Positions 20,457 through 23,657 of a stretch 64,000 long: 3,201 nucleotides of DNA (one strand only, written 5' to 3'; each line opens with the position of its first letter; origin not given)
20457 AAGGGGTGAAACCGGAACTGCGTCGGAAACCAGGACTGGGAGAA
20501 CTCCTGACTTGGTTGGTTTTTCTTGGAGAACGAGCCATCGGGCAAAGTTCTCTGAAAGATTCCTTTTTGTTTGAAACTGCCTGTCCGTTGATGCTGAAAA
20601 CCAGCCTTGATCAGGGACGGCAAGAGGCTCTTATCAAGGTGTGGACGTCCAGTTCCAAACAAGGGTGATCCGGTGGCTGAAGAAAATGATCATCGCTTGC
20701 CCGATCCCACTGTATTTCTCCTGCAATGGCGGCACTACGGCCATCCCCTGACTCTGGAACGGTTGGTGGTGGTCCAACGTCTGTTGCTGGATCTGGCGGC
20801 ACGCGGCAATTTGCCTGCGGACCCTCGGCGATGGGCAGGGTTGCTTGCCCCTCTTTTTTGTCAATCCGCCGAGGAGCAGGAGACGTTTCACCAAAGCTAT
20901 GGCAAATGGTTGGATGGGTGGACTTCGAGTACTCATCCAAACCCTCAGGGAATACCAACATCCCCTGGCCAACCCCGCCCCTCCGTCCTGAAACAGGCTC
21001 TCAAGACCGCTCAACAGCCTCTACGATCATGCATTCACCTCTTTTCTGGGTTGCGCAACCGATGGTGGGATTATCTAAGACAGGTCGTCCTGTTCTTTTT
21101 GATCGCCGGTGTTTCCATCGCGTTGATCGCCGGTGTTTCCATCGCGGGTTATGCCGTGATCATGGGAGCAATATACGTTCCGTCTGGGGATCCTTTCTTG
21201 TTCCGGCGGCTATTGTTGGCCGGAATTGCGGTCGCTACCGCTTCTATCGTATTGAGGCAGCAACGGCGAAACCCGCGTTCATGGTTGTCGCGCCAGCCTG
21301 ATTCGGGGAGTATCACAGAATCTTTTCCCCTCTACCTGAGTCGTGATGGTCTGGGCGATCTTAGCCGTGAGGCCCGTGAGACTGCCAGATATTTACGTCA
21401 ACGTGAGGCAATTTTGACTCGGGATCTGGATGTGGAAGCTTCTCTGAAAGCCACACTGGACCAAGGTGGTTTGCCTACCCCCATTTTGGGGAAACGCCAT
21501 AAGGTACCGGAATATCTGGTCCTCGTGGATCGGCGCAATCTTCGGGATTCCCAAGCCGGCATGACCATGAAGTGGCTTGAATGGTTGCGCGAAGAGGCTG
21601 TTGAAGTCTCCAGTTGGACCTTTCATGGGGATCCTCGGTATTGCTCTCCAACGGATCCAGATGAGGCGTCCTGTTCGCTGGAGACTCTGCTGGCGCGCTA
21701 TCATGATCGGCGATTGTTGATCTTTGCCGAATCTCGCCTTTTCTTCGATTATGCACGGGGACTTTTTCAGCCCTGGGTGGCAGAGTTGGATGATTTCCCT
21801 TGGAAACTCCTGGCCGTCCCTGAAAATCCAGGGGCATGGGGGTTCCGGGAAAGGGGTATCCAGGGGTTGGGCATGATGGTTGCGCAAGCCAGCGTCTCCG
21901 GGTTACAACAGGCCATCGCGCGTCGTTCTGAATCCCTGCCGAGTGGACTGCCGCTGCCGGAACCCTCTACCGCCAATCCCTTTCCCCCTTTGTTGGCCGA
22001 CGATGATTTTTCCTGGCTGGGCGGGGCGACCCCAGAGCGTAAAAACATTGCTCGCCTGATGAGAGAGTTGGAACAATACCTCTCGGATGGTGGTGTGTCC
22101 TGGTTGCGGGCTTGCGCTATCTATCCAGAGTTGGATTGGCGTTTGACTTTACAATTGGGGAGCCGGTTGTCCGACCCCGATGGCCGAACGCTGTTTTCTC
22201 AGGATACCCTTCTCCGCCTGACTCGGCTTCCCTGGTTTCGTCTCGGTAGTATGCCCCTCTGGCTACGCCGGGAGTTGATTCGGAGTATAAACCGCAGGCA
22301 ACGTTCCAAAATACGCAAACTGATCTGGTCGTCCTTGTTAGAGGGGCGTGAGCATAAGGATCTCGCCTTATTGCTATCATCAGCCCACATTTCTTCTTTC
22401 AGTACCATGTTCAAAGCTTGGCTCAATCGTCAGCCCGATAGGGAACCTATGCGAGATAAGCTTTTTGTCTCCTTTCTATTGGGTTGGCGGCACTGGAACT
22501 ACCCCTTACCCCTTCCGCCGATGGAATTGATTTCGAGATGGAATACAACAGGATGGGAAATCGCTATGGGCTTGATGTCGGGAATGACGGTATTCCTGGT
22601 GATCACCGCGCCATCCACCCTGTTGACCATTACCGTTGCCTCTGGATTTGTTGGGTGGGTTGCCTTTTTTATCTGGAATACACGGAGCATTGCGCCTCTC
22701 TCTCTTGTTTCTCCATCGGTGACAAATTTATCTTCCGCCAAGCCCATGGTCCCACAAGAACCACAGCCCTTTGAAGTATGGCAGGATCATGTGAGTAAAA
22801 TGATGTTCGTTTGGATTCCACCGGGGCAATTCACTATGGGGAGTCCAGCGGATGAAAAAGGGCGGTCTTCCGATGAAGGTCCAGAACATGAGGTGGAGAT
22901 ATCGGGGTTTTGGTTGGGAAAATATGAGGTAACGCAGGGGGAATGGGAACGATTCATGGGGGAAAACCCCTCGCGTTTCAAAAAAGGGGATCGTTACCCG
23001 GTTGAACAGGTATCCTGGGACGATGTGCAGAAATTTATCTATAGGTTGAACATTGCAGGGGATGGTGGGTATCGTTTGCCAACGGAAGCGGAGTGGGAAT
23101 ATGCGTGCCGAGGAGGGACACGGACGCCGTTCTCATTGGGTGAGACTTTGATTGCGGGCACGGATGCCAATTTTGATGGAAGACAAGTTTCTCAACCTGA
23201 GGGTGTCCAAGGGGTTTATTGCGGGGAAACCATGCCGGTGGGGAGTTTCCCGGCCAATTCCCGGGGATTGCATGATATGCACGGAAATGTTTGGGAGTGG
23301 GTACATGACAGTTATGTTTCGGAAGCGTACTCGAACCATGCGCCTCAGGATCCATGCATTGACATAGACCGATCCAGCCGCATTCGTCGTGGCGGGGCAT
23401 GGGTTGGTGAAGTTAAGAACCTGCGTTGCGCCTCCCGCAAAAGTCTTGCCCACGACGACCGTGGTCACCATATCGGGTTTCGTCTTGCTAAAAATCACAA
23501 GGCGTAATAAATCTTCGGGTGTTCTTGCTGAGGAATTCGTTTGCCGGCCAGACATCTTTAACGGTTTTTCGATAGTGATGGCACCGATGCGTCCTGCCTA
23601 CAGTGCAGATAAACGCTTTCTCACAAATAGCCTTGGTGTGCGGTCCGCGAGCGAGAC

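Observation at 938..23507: Sixteen-gene gap-free array welding a divergent T2SS / type IV filament machine to a cyclase sensor and a protease-MoxR-FGE module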

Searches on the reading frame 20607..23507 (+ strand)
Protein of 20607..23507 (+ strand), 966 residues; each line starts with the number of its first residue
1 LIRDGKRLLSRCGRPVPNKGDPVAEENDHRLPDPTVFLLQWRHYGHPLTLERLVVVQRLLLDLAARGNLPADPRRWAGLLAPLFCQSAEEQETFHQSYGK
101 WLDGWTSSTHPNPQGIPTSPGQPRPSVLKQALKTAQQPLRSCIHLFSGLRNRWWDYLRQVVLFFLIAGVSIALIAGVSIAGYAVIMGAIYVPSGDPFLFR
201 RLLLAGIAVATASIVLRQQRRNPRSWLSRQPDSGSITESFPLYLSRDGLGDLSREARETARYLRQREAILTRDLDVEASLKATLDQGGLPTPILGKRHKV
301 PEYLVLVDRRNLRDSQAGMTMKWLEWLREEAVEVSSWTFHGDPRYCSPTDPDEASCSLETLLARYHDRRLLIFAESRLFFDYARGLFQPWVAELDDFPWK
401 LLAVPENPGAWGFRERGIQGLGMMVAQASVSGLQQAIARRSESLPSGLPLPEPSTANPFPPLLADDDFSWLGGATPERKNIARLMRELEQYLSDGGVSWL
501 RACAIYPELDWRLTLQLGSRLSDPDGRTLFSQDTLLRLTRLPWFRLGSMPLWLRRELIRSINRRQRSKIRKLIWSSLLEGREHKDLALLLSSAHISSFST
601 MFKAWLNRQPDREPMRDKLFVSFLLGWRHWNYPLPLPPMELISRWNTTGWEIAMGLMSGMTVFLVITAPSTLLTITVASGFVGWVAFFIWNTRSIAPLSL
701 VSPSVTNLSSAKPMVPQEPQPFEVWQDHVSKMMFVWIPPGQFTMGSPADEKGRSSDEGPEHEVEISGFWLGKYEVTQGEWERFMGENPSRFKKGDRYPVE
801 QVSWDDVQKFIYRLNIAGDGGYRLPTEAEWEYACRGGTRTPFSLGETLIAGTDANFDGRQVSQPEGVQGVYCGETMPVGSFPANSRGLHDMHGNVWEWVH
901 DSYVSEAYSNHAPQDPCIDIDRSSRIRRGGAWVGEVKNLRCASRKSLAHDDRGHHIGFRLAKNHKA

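Call 4: search_protein_families(library=pfam, proteins=[window:20607-23507:+], max_evalue=0.01)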
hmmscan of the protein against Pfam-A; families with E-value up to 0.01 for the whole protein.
window:20607-23507:+ (966 aa): 1 family
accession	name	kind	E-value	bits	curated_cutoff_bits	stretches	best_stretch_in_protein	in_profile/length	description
PF03781.23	FGE-sulfatase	-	6.4e-51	173.9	23.3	1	734-962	5-255/255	Sulfatase-modifying factor enzyme 1-like domain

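Call 12: search_protein_families(library=ncbifam, proteins=[window:20673-23507:+], max_evalue=0.01)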
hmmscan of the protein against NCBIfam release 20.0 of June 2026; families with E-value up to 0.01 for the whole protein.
window:20673-23507:+ (944 aa): 8 families
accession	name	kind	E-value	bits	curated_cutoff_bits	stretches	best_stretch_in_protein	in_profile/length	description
NF051459.1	pyoverdine_PvdO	equivalog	7.4e-38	130.2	500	1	686-940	10-278/280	dihydropyoverdine dehydrogenase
TIGR03525.2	GldK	equivalog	7.8e-26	91.3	350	2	775-941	220-406/408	T9SS ring complex lipoprotein PorK/GldK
TIGR03440.2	egtB_TIGR03440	equivalog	2.6e-16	59.7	360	2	799-939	292-413/413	ergothioneine biosynthesis protein EgtB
NF041186.1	SenA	equivalog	3.3e-11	43.2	420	1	776-939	272-381/382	selenoneine synthase SenA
TIGR03524.1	GldJ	equivalog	5.9e-09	35.1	458.2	1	853-881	337-365/559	gliding motility lipoprotein GldJ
TIGR02171.1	Fb_sc_TIGR02171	subfamily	4.3e-08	31.6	544.35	1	799-939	158-280/912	TIGR02171 family lipoprotein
TIGR03530.1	GldJ_short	equivalog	4.9e-07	29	382.9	0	856-939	292-389/396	gliding motility lipoprotein GldJ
TIGR04344.1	ovoA_Nterm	equivalog_domain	7.4e-07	28.4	400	1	775-938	296-443/444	5-histidylcysteine sulfoxide synthase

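Call 13: search_protein_families(library=padloc, proteins=[window:20673-23507:+], max_evalue=0.01)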
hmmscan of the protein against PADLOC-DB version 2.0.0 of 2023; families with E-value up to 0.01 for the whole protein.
window:20673-23507:+ (944 aa): 0 families

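Call 29: find_homologous_proteins(query=window:20673-23504:+, max_evalue=1e-10)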
Query window:20673-23504:+ (944 aa): 8 proteins with E <= 1e-10 among 8000 candidates.
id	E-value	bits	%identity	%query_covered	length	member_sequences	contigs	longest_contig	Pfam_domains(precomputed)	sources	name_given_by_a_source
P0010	0.0e+0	2207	99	100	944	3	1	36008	PF03781.23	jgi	-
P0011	1.7e-63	233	34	40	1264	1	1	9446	PF25168.2,PF23410.5,PF25174.2,PF24814.2,PF24105.2,PF24805.2,PF23381.2,PF25173.2,PF25171.2,PF12894.14,PF25175.2,PF24817.2,PF24796.2,PF24780.2,PF23409.2,PF23393.3,PF25172.2,PF24782.3,PF25391.2,PF24807.2,PF25047.1,PF00400.39,PF23414.2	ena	-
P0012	3.8e-60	222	31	37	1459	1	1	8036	PF25174.2,PF23381.2,PF03781.23,PF23414.2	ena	-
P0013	2.5e-37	147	33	36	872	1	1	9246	-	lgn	-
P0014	4.6e-31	126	28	47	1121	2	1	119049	PF25168.2,PF25174.2,PF24814.2,PF24105.2,PF24805.2,PF23381.2,PF25173.2,PF12894.14,PF13176.13,PF25175.2,PF24817.2,PF24796.2,PF13374.13,PF25172.2,PF24782.3,PF25391.2,PF00515.35,PF13424.13,PF24807.2,PF00400.39,PF13181.13,PF23414.2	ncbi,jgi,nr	ncbi:MAG: hypothetical protein QOF02_2685 [Blastocatellia bacterium]|jgi:hypothetical protein|nr:hyp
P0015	8.1e-28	115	31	34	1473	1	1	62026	PF05936.18,PF06761.18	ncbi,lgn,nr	ncbi:MAG: type VI secretion system baseplate subunit TssK [Acidobacteria bacterium]|nr:type VI secre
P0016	8.1e-21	92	51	11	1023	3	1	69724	PF05729.19,PF03781.23,PF22733.2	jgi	jgi:hypothetical protein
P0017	2.3e-13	67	32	24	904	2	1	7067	PF03781.23,PF20703.4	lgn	-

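Call 30: find_encoding_contigs(protein=P0014, flank=8000, max_places=2)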
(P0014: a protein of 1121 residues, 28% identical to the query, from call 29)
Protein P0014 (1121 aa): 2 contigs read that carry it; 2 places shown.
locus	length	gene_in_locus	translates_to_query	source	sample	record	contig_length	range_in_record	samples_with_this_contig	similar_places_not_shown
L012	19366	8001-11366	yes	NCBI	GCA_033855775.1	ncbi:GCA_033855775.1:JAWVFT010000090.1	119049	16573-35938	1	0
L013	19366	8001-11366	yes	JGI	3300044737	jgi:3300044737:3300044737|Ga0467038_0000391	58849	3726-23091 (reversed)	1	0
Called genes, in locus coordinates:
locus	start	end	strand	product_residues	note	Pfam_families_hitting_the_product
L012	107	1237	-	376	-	PF02481:DNA_processg_A, PF18306:LDcluster4 (weak), PF17782:WHD_DprA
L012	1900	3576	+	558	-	PF10670:DUF4198 (faint), PF13620:CarboxypepD_reg, PF13715:CarbopepD_reg_2 (faint), PF14686:fn3_3 (faint), PF17210:SdrD_B (faint), PF20598:DUF6795 (faint), PF22904:NOMO1-like_2nd (faint), PF13620:CarboxypepD_reg, +3 more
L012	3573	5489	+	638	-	PF00775:Dioxygenase_C (faint), PF10670:DUF4198 (faint), PF13620:CarboxypepD_reg, PF13715:CarbopepD_reg_2 (faint), PF17802:SpaA (faint), PF22904:NOMO1-like_2nd (faint), PF09430:EMC7_beta-sandw (faint), PF13620:CarboxypepD_reg (weak), +1 more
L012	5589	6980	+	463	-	PF13271:DUF4062, PF19995:iSTAND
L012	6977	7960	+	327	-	PF00004:AAA, PF07724:AAA_2 (weak), PF07728:AAA_5, PF13401:AAA_22 (weak)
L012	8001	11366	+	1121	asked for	PF13424:TPR_12, PF24807:WD40_CDC20-Fz, PF25172:Beta-prop_WDR3_2nd, PF25173:Beta-prop_WDR3_1st, PF23414:Beta-prop_EML_2, PF24814:WD40_Prp19, PF24817:WD40_WDHD1_1st, PF25168:Beta-prop_WDR36-Utp21_2nd, +14 more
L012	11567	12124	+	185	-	PF00857:Isochorismatase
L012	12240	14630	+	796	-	PF00580:UvrD-helicase, PF01443:Viral_helicase1 (faint), PF13245:AAA_19, PF13604:AAA_30 (faint), PF13361:UvrD_C, PF13538:UvrD_C_2 (weak), PF21196:PcrA_UvrD_tudor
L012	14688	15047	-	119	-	PF18480:DUF5615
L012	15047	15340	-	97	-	PF04255:DUF433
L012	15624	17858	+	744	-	-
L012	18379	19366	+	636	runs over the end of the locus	PF01483:P_proprotein (faint), PF01839:FG-GAP (faint), PF13517:FG-GAP_3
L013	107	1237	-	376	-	PF02481:DNA_processg_A, PF18306:LDcluster4 (weak), PF17782:WHD_DprA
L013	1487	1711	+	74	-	-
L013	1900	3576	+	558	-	PF10670:DUF4198 (faint), PF13620:CarboxypepD_reg, PF13715:CarbopepD_reg_2 (faint), PF14686:fn3_3 (faint), PF17210:SdrD_B (faint), PF20598:DUF6795 (faint), PF22904:NOMO1-like_2nd (faint), PF13620:CarboxypepD_reg, +3 more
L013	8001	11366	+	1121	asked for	PF13424:TPR_12, PF24807:WD40_CDC20-Fz, PF25172:Beta-prop_WDR3_2nd, PF25173:Beta-prop_WDR3_1st, PF23414:Beta-prop_EML_2, PF24814:WD40_Prp19, PF24817:WD40_WDHD1_1st, PF25168:Beta-prop_WDR36-Utp21_2nd, +14 more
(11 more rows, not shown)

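Call 31: find_encoding_contigs(protein=P0011, flank=8000, max_places=2)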
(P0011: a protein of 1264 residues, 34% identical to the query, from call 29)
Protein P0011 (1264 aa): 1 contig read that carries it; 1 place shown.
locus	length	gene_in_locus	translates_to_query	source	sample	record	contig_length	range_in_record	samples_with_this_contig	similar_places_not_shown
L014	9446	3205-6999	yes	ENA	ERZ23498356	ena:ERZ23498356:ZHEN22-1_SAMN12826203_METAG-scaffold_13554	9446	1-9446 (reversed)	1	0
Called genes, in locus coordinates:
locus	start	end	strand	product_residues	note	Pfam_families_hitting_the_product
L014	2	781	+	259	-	?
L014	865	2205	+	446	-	PF13271:DUF4062, PF19995:iSTAND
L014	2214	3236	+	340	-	PF07728:AAA_5, PF00004:AAA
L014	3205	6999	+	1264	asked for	PF00400:WD40, PF23381:Beta-prop_IFT122_1st, PF24814:WD40_Prp19, PF24817:WD40_WDHD1_1st, PF25173:Beta-prop_WDR3_1st, PF25174:Beta-prop_THOC3, PF25175:Beta-prop_WDR5, PF25174:Beta-prop_THOC3, +22 more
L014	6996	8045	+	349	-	PF13620:CarboxypepD_reg, PF13715:CarbopepD_reg_2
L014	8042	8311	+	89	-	-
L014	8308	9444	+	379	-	?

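Call 32: find_encoding_contigs(protein=P0012, flank=8000, max_places=2)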
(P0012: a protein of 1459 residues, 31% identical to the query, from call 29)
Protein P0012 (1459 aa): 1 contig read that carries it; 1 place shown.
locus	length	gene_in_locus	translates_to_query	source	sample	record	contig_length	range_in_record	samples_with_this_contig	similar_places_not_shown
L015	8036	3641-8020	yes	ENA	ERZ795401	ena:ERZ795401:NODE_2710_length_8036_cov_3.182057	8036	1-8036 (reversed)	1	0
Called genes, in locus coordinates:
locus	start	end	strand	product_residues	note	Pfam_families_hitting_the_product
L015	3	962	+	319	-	?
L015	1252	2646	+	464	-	PF13271:DUF4062, PF19995:iSTAND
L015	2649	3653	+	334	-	PF00004:AAA, PF07728:AAA_5 (faint)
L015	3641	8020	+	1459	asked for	PF25174:Beta-prop_THOC3 (faint), PF23381:Beta-prop_IFT122_1st, PF23414:Beta-prop_EML_2 (weak), PF03781:FGE-sulfatase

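Call 83: list_cluster_members(proteins=[P0010])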
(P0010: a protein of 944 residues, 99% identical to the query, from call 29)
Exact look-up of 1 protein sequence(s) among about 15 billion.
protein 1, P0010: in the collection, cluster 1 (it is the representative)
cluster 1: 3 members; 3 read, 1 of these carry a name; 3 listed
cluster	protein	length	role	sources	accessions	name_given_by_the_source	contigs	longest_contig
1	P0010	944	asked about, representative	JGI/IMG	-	-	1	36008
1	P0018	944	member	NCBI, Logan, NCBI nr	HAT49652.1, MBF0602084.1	MAG: formylglycine-generating enzyme family protein [Nitrospirae bacterium] | formylglycine-generating enzyme family protein [Magnetococcales bacterium]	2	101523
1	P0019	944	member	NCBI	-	-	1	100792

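Call 106: find_encoding_contigs(protein=P0015, flank=10000, max_places=2)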
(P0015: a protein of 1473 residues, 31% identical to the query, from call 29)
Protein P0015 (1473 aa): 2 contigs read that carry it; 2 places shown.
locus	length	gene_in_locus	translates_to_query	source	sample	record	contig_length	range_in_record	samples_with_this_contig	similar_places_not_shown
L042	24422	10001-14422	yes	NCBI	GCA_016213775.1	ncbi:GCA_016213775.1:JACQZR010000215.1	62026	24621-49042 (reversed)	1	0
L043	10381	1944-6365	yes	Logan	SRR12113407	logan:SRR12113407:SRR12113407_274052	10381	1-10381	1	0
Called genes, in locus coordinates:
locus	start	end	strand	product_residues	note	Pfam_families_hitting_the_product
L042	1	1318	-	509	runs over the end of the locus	PF01425:Amidase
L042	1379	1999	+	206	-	-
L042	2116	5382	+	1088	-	PF13620:CarboxypepD_reg, PF13715:CarbopepD_reg_2 (weak), PF22904:NOMO1-like_2nd (weak), PF07715:Plug (faint), PF25183:OMP_b-brl_4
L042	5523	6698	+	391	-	PF13385:Laminin_G_3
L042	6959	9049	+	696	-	PF12770:CHAT, PF19995:iSTAND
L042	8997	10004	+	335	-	PF13191:AAA_16 (faint), PF07728:AAA_5, PF13401:AAA_22 (weak), PF00004:AAA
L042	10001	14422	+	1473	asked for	PF05936:T6SS_VasE, PF06761:IcmF-related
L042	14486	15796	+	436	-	PF01512:Complex1_51K, PF10531:SLBB, PF13534:Fer4_17, PF13375:RnfC_N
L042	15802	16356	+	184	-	PF00936:BMC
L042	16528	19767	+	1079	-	PF13620:CarboxypepD_reg, PF13715:CarbopepD_reg_2 (faint), PF17210:SdrD_B (weak), PF25183:OMP_b-brl_4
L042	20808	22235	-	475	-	-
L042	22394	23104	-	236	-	PF00196:GerE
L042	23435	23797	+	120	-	PF07238:PilZ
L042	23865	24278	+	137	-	-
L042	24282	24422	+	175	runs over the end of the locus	PF07811:TadE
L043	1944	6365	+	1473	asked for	PF05936:T6SS_VasE, PF06761:IcmF-related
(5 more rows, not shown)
